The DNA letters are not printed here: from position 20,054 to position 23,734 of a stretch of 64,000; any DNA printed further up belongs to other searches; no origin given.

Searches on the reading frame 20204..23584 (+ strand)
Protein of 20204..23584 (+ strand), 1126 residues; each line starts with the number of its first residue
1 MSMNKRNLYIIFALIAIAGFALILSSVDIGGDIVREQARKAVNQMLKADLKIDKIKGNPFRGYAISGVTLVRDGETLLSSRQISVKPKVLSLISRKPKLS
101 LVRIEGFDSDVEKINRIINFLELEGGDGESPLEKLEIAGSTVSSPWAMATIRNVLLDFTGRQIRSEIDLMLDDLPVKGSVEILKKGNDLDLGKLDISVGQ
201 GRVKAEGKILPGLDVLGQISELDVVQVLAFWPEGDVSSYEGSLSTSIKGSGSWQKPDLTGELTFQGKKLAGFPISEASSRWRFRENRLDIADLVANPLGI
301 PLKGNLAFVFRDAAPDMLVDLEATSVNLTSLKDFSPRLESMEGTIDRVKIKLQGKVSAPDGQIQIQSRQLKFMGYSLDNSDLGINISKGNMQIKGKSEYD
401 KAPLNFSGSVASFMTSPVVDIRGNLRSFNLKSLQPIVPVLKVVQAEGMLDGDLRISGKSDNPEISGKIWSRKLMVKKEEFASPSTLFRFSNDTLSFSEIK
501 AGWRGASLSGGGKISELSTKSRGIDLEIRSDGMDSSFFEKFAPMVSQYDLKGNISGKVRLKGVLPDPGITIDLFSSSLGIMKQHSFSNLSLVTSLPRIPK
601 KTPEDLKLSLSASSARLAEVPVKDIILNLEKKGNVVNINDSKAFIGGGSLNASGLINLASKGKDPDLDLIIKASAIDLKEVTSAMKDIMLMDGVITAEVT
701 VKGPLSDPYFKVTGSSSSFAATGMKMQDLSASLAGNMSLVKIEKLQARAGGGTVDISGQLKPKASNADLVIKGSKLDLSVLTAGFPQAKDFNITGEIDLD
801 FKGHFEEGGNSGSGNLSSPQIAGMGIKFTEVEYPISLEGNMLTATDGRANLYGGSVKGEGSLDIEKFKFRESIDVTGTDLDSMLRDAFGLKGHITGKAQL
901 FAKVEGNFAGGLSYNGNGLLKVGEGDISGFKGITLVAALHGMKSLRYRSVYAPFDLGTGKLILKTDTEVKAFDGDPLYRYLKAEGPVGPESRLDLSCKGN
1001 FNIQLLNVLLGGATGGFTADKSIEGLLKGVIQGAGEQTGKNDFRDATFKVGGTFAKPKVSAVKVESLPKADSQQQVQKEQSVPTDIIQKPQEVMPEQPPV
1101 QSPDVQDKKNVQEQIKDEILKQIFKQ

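Call 22: search_protein_families(library=pfam, proteins=[window:20204-23584:+], max_evalue=0.00001)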
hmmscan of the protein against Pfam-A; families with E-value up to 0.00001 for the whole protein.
window:20204-23584:+ (1126 aa): 2 families
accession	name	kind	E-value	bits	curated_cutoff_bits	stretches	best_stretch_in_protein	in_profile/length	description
PF05359.17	DUF748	-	2.1e-14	53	50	1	13-252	20-257/1037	Domain of Unknown Function (DUF748)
PF05170.20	AsmA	-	2.6e-09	36.9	29.8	1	605-703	440-536/607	AsmA family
